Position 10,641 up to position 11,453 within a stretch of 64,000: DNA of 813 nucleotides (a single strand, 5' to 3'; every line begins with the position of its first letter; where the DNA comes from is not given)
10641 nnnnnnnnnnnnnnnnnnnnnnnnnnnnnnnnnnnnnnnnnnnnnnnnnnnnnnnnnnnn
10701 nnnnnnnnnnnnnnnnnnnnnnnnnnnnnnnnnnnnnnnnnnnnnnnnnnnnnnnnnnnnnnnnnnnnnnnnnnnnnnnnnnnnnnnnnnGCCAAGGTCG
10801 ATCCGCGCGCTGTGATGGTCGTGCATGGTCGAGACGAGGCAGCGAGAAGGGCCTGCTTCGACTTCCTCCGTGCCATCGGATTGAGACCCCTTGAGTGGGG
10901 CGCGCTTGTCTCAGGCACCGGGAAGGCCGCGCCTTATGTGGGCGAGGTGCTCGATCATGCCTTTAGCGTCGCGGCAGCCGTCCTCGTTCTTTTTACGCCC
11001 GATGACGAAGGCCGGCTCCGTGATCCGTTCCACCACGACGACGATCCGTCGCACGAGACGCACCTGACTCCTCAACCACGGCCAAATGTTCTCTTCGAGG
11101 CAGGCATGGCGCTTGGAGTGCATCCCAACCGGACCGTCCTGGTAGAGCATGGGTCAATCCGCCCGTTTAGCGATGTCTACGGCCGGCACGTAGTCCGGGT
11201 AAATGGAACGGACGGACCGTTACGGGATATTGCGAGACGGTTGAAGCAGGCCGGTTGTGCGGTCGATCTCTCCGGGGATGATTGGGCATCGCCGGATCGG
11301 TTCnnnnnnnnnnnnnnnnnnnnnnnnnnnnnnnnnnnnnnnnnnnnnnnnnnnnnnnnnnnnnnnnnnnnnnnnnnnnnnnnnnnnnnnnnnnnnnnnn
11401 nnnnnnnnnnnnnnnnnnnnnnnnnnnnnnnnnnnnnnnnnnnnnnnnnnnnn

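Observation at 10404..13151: Candidate undescribed defence cassette: TIR-like protein plus HEPN-motif protein plus small HTH protein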

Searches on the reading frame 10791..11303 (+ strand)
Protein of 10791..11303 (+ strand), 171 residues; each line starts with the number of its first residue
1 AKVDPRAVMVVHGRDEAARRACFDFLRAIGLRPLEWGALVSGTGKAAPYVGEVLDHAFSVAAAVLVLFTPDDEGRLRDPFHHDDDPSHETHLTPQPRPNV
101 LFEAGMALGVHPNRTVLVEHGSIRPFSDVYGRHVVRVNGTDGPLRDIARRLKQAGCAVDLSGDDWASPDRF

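Call 91: search_solved_structures(query=window:10791-11303:+, max_evalue=10, show_alignments=4)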
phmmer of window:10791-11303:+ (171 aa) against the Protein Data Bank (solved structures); distinct sequences matched with E-value up to 10: 2.
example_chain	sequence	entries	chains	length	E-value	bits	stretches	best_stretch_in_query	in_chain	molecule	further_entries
2yjz_A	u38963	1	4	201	0.18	14.9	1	7-42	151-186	METALLOREDUCTASE STEAP4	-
6hcy_C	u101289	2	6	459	1.5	12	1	8-42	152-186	Metalloreductase STEAP4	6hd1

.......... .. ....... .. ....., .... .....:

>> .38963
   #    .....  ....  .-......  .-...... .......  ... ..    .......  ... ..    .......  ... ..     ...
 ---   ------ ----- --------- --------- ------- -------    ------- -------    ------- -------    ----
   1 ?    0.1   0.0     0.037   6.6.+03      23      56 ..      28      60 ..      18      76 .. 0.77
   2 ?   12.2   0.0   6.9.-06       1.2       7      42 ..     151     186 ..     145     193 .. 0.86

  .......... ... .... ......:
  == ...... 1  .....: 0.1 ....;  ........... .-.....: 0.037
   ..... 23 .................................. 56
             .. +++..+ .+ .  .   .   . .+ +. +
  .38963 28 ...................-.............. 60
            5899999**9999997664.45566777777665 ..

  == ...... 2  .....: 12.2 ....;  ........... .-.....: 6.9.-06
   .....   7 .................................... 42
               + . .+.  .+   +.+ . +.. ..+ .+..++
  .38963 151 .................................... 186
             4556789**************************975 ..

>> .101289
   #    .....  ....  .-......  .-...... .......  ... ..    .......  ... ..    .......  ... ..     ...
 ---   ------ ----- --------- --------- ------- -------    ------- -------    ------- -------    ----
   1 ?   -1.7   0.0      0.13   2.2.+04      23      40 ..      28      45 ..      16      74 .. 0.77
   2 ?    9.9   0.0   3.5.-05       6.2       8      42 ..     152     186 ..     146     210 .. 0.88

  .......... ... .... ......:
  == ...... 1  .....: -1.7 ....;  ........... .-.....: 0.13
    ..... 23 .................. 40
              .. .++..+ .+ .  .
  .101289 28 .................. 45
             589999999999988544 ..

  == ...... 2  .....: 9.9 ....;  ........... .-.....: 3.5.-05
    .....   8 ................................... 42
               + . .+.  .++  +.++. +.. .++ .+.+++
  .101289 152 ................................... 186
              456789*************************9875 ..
